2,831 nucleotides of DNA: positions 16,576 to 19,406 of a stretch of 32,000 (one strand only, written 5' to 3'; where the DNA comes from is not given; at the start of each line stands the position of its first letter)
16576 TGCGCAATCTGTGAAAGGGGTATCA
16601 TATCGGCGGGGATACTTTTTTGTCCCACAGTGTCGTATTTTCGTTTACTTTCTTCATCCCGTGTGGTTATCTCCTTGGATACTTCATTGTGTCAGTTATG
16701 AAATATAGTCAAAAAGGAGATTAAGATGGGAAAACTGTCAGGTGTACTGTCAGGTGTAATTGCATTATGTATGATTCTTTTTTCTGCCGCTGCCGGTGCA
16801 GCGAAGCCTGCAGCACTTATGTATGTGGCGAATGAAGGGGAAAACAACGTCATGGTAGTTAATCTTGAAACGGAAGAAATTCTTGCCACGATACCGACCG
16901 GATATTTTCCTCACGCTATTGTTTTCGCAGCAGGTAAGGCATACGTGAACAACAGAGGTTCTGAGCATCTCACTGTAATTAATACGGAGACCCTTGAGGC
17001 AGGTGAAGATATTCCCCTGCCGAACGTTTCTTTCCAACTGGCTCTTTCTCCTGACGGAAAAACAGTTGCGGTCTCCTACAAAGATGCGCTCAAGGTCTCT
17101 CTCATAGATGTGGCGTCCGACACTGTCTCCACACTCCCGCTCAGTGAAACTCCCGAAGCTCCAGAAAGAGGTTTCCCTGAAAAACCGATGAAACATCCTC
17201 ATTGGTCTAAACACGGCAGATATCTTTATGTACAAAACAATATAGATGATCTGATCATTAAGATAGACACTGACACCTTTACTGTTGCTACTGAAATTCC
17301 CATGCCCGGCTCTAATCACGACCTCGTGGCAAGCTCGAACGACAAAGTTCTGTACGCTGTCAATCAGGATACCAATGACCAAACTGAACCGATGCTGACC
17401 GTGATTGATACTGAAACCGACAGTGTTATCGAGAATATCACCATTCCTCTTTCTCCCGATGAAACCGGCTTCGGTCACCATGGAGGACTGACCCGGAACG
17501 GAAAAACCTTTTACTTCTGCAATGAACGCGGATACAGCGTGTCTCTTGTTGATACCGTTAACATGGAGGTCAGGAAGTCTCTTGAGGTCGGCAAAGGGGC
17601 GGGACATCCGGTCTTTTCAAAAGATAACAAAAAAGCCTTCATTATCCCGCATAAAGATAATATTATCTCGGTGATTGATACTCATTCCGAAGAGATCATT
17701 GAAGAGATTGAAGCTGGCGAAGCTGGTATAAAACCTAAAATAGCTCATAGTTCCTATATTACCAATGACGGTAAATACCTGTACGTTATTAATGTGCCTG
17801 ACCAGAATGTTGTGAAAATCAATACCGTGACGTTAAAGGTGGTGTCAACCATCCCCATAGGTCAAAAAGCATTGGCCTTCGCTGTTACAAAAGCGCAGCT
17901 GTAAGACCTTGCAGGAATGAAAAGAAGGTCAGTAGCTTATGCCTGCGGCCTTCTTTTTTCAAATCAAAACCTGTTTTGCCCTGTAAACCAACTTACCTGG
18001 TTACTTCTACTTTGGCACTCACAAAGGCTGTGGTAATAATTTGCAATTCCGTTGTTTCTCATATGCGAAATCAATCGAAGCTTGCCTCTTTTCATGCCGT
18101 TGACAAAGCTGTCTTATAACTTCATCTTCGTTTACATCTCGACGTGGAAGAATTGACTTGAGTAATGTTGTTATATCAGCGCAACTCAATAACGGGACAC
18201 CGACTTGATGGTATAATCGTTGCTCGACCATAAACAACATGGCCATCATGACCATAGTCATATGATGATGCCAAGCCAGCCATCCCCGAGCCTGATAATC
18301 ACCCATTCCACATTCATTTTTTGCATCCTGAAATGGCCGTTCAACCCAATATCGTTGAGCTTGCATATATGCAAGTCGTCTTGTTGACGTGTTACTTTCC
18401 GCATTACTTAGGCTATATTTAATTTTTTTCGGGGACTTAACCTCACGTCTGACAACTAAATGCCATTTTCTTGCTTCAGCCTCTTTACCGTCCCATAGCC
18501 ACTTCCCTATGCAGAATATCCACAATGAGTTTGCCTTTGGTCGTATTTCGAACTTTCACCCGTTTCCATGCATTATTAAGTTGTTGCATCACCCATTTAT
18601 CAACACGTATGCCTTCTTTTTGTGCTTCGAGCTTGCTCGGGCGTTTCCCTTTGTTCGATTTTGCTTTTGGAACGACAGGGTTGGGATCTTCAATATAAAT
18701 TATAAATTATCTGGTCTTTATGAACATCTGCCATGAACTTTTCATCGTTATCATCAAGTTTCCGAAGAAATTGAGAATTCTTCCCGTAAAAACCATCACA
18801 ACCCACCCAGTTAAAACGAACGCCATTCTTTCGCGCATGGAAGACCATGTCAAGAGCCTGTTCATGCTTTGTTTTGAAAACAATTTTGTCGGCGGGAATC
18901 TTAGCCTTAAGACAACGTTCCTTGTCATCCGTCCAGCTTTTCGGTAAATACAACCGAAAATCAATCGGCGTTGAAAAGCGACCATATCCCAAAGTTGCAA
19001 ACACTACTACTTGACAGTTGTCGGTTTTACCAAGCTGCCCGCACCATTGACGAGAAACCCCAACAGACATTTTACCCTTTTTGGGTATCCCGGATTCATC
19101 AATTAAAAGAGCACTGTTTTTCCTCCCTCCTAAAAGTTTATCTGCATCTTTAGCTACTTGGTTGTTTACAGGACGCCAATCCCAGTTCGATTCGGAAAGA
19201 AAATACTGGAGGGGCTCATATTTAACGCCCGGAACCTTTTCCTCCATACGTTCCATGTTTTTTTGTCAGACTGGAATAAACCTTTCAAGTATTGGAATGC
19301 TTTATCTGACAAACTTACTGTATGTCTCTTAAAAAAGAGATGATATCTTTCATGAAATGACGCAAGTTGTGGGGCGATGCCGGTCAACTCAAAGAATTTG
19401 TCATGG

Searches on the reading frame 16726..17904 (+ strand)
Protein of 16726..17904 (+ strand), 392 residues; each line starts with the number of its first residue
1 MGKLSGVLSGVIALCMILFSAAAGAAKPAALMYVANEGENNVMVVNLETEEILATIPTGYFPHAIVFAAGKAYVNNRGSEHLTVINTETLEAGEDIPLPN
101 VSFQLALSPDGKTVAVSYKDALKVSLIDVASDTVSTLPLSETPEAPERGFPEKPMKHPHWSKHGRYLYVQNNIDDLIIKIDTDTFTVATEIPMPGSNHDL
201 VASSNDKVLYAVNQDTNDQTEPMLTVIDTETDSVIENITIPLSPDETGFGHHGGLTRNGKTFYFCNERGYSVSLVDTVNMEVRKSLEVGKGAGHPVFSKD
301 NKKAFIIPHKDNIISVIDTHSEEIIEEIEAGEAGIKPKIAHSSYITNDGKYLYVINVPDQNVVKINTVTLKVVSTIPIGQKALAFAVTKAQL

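Call 4: search_protein_families(library=pfam, proteins=[window:16726-17904:+], max_evalue=0.1)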
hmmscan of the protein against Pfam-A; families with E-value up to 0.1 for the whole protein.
window:16726-17904:+ (392 aa): 8 families
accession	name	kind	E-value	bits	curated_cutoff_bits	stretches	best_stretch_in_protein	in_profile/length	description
PF21783.3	YNCE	-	5.6e-12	46.1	27.1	2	31-134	211-318/339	YNCE-like beta-propeller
PF02239.22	Cytochrom_D1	-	3.2e-11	42.9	25.5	1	271-378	16-117/368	Cytochrome D1 heme domain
PF25174.1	Beta-prop_THOC3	-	9.2e-09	35.1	305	2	93-169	82-146/272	THOC3 beta-propeller domain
PF10282.15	Lactonase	-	9.5e-09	35.3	21.7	0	159-218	250-314/344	Lactonase, 7-bladed beta-propeller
PF16819.11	DUF5074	-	2.2e-07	30.7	27.2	1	209-380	55-225/353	Domain of unknown function (DUF5074)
PF12894.13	ANAPC4_WD40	-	6.6e-05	23.5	22.9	0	104-133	43-71/91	Anaphase-promoting complex subunit 4 WD40 domain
PF07676.18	PD40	-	0.0016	18.8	20.9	0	106-115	15-24/38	WD40-like Beta Propeller Repeat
PF03646.20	FlaG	-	0.0045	17.5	23.8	0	200-238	44-79/101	FlaG protein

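Call 6: search_protein_families(library=ncbifam, proteins=[window:16726-17904:+], max_evalue=0.01)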
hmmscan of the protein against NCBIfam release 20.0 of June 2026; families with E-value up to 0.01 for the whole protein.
window:16726-17904:+ (392 aa): 10 families
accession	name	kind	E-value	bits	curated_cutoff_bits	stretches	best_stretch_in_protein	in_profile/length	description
TIGR02276.1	beta_rpt_yvtn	repeat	6.9e-36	122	27.85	3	348-380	2-34/42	beta-propeller repeat protein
TIGR03866.1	PQQ_ABC_repeats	subfamily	3.1e-35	121.7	287.3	3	259-382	10-127/310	PQQ-dependent catabolism-associated beta-propeller protein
NF052340.1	hydrazine_beta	equivalog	1.7e-23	83.3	560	2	187-334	28-163/372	hydrazine synthase subunit beta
NF052460.1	L-NosZ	equivalog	2.6e-20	72.4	700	2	163-382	53-260/480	clade III lactonase-type nitrous-oxide reductase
NF052342.1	hydrazine_BC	exception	1.4e-16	59.8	1250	2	218-335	57-170/690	hydrazine synthase subunit beta-gamma fusion subunit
NF052280.1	7_blade_YncE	equivalog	2.3e-16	59.5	400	1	32-134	230-333/338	7-bladed beta-propeller protein YncE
NF048007.1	MmpL3Stblzr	equivalog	6.7e-14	51.8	600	1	32-244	63-270/366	MmpL3/TtfA transport complex stabilizer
TIGR03907.1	QH_beta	equivalog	5.9e-10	38.8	223.2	1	270-361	11-104/338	quinohemoprotein amine dehydrogenase subunit beta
NF038015.2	AztD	exception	1e-05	24.5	400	0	267-388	232-354/356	zinc metallochaperone AztD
NF008258.1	PRK11028.1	equivalog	0.0024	17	370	0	165-356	48-247/330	6-phosphogluconolactonase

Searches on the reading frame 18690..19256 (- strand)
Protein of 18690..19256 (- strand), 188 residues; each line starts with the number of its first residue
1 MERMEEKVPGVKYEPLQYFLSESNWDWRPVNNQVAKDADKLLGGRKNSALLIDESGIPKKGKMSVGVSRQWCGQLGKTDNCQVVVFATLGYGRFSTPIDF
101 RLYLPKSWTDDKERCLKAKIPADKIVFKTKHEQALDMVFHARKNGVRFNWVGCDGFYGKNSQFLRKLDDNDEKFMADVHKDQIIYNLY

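Call 4: search_protein_families(library=pfam, proteins=[window:18690-19256:-], max_evalue=0.1)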
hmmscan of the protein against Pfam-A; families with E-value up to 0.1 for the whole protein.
window:18690-19256:- (188 aa): 1 family
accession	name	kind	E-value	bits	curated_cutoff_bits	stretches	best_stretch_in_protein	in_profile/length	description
PF13546.12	DDE_5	-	3e-48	165.2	27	1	1-185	31-215/272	DDE superfamily endonuclease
